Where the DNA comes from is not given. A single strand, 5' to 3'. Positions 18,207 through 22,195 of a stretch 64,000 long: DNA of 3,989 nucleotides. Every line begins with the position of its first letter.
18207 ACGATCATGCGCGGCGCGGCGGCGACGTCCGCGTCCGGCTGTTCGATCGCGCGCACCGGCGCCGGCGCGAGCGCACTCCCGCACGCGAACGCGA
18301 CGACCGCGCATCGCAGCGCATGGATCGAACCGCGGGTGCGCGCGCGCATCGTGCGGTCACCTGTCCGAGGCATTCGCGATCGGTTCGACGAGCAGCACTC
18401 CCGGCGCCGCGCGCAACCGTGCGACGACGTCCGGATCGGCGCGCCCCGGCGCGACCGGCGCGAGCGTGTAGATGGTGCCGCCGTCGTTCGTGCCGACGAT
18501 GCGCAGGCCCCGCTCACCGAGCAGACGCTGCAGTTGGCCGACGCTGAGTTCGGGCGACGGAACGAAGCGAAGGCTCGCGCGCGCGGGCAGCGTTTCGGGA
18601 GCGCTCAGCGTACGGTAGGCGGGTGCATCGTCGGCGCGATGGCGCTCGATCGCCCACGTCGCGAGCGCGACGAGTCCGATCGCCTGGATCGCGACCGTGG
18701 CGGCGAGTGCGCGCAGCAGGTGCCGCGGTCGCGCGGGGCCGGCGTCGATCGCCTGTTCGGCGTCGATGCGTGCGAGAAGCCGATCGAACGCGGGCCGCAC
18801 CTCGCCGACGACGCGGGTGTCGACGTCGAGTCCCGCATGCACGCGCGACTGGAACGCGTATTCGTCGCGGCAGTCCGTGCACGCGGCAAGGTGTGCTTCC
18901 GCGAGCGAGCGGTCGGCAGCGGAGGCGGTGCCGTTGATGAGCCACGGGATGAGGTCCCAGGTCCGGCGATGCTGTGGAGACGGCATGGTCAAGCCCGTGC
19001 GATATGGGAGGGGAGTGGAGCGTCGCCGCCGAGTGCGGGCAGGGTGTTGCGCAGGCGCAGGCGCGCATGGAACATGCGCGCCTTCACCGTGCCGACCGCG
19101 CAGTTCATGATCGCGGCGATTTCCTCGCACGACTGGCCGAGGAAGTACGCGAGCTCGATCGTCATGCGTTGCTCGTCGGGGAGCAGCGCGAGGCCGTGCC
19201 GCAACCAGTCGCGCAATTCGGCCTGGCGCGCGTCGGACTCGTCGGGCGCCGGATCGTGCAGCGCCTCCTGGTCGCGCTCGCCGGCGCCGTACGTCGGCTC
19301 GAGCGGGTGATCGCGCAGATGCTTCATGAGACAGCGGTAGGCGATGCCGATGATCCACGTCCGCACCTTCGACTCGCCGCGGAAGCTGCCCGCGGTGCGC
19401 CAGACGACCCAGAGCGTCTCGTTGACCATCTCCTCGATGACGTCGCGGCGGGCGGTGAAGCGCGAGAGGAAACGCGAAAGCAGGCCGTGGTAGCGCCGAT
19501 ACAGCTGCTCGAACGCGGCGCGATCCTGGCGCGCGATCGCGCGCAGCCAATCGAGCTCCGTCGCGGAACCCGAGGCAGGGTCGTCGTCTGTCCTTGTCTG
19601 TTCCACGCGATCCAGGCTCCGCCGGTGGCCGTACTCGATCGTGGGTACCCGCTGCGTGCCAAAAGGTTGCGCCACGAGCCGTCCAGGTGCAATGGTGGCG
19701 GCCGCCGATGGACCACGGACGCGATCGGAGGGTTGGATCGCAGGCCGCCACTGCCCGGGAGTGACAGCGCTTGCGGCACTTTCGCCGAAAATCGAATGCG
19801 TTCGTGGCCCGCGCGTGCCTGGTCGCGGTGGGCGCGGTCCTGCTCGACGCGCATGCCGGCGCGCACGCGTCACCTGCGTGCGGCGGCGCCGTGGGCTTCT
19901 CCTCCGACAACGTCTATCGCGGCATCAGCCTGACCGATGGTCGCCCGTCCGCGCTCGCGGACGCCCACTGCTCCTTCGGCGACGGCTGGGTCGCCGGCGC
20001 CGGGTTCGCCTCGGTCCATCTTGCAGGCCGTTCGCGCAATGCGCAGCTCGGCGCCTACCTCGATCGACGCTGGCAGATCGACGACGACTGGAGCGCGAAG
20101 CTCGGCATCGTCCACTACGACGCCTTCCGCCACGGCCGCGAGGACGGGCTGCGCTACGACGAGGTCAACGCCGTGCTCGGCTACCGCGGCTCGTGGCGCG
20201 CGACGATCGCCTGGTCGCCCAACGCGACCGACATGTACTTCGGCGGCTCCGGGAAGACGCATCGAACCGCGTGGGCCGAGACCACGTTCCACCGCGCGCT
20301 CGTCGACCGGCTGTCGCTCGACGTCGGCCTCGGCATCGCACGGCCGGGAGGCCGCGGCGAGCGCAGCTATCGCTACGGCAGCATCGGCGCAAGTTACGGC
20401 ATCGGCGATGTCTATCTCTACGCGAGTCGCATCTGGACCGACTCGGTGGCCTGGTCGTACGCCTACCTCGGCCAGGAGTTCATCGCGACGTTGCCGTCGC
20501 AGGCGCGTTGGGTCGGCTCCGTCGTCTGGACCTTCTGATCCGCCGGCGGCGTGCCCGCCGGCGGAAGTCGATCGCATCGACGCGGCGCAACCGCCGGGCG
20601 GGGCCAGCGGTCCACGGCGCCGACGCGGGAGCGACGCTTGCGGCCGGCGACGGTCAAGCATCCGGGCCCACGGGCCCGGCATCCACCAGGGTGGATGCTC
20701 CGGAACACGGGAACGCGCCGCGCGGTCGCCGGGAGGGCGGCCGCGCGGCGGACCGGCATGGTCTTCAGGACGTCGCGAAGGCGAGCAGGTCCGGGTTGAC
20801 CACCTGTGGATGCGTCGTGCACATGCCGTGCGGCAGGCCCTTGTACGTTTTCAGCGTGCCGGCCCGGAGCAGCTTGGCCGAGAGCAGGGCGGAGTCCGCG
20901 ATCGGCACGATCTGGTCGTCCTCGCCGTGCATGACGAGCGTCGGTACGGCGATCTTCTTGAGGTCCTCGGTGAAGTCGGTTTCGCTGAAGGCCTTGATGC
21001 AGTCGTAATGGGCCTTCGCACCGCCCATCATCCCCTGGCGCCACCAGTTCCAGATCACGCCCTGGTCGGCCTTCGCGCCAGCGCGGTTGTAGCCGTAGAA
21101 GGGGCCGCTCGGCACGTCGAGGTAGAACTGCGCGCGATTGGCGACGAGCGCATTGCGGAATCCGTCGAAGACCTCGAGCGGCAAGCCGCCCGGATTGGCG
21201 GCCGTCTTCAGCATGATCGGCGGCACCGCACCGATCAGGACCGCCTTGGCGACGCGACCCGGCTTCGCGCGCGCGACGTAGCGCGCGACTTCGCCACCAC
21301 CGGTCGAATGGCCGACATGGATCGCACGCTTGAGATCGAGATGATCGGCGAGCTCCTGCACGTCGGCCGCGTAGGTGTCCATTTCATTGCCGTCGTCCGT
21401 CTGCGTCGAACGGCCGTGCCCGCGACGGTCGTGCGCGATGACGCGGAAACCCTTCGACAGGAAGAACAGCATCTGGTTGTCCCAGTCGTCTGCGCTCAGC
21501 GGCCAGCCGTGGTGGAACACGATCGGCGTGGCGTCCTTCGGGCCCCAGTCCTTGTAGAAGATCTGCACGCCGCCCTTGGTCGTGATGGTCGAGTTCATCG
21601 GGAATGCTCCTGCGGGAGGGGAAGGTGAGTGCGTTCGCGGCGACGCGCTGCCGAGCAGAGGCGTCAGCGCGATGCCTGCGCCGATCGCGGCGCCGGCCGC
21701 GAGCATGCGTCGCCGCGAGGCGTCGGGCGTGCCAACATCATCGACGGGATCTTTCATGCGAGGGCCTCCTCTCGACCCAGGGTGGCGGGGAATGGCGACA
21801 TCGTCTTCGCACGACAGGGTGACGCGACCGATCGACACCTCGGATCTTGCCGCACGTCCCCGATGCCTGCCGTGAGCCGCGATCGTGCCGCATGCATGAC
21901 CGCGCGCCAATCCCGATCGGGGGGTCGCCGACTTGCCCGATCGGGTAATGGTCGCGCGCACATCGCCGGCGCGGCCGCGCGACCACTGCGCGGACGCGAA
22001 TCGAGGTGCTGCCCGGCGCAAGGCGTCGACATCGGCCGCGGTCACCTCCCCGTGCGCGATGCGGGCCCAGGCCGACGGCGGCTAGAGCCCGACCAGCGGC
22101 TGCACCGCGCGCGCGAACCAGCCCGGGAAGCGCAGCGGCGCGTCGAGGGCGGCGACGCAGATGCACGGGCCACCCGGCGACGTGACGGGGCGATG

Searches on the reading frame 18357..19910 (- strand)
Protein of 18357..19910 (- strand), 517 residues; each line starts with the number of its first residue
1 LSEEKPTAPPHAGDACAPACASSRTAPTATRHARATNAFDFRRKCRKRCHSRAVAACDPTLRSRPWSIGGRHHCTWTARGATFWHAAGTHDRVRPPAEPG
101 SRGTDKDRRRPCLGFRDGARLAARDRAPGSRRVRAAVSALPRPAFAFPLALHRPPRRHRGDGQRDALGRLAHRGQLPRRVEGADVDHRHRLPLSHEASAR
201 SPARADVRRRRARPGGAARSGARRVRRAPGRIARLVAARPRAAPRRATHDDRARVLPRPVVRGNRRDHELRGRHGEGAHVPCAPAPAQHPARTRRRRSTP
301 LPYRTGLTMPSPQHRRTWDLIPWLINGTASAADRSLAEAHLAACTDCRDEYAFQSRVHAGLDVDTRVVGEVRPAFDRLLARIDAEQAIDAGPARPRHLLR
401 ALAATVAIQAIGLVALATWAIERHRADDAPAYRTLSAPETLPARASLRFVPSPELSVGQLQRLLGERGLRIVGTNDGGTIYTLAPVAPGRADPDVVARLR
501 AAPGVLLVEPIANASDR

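Call 8: search_protein_families(library=pfam, proteins=[window:18357-19910:-], max_evalue=0.01)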
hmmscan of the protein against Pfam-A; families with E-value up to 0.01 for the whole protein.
window:18357-19910:- (517 aa): 1 family
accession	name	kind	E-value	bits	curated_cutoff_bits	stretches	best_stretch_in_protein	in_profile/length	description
PF13490.11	zf-HC2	-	1e-05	26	22.2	1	317-348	4-35/35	Putative zinc-finger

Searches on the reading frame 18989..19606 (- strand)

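Call 77: search_protein_families(library=pfam, proteins=[window:18989-19606:-], max_evalue=0.001)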
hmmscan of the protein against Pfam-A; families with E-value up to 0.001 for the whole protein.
window:18989-19606:- (205 aa): 4 families
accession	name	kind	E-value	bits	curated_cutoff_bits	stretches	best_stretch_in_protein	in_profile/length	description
PF08281.18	Sigma70_r4_2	-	6.7e-13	48.5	25.7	1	133-185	2-54/54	Sigma-70, region 4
PF04542.20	Sigma70_r2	-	2.2e-09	37.4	24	1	35-100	1-68/71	Sigma-70 region 2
PF04545.22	Sigma70_r4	-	7.2e-09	35.5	24.1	1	139-187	2-50/50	Sigma-70, region 4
PF07638.17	Sigma70_ECF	-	2.1e-07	31.5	21.1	1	20-187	7-181/185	ECF sigma factor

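Call 81: search_protein_families(library=ncbifam, proteins=[window:18989-19606:-], max_evalue=0.01)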
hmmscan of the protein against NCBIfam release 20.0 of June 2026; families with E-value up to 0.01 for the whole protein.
window:18989-19606:- (205 aa): 77 families (the best 25 are shown)
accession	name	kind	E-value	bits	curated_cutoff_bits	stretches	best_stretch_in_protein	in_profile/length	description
NF009168.0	PRK12515.1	subfamily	1.5e-30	106.1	236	1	16-194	8-184/189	RNA polymerase sigma factor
NF009166.1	PRK12513.1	equivalog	1.2e-26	93.6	206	1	20-191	12-188/193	RNA polymerase sigma factor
NF007225.0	PRK09643.1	equivalog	5.9e-26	91.4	190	1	11-192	8-185/204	RNA polymerase sigma factor SigM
NF007216.0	PRK09638.1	equivalog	3.1e-24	85.7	194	1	25-187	13-172/180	RNA polymerase sigma factor SigY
TIGR02939.1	RpoE_Sigma70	equivalog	2.1e-23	83.4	236.15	1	16-188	6-185/190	RNA polymerase sigma factor RpoE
NF009171.0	PRK12518.1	equivalog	3.9e-23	82.3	208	1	15-190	12-185/191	RNA polymerase sigma factor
TIGR02937.1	sigma70-ECF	superfamily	8.6e-23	80.8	42.9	1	31-188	2-164/165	sigma-70 family RNA polymerase sigma factor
TIGR02985.1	Sig70_bacteroi1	subfamily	1e-22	81.1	126.4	1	31-189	2-162/162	RNA polymerase sigma-70 factor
NF007228.0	PRK09646.1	subfamily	2e-22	79.8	226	1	9-189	9-190/194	ECF RNA polymerase sigma factor SigK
NF007227.0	PRK09645.1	subfamily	7.2e-21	74.9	202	1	25-193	8-174/177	sigma-70 family RNA polymerase sigma factor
NF010500.0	PRK13919.1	subfamily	8.1e-20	71.8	226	1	21-189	14-183/186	putative RNA polymerase sigma E protein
TIGR02983.1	SigE-fam_strep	subfamily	9.2e-20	71.2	141.55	1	28-190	4-159/162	SigE family RNA polymerase sigma factor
NF008888.0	PRK11922.1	equivalog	1e-18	67.8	204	1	9-189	9-196/231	RNA polymerase sigma factor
NF004113.0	PRK05602.1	equivalog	2.7e-18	66.4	208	1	13-191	28-203/211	RNA polymerase sigma factor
TIGR02950.1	SigM_subfam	subfamily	3.7e-18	65.9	147.95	1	32-188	2-157/159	RNA polymerase sigma factor, SigM family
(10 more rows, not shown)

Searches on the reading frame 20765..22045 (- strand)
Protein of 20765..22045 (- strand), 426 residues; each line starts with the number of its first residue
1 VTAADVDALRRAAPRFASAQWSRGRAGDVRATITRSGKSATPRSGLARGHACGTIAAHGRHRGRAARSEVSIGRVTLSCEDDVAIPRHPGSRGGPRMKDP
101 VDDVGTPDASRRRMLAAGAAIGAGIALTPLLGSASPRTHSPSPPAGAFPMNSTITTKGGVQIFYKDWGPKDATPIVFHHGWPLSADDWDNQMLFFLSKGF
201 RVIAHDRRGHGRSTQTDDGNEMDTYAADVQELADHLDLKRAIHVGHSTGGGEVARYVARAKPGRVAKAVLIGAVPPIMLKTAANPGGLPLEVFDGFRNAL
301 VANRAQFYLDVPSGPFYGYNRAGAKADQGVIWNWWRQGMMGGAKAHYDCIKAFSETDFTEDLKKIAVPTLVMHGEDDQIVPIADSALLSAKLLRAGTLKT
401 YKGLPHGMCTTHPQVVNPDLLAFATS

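Call 8: search_protein_families(library=pfam, proteins=[window:20765-22045:-], max_evalue=0.01)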
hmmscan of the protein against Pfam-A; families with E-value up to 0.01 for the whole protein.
window:20765-22045:- (426 aa): 7 families
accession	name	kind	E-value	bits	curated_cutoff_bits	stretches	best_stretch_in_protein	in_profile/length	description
PF00561.26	Abhydrolase_1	-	1e-33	117.5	25.8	1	174-403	2-235/245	alpha/beta hydrolase fold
PF12146.15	Hydrolase_4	-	1.9e-21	76.9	27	2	175-274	7-110/239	Serine aminopeptidase, S33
PF12697.13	Abhydrolase_6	-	4.1e-20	73.8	26.3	1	175-416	1-214/217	Alpha/beta hydrolase family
PF00326.27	Peptidase_S9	-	1.3e-05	25.3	22.6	1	339-406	116-187/213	Prolyl oligopeptidase family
PF20434.5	BD-FAE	-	0.00019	21.4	26.8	1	340-392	165-215/215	BD-FAE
PF12740.14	PETase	-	0.00054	19.9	28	0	158-261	40-146/263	PET hydrolase-like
PF02230.22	Abhydrolase_2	-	0.0024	18.2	23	1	355-412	143-205/217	Phospholipase/Carboxylesterase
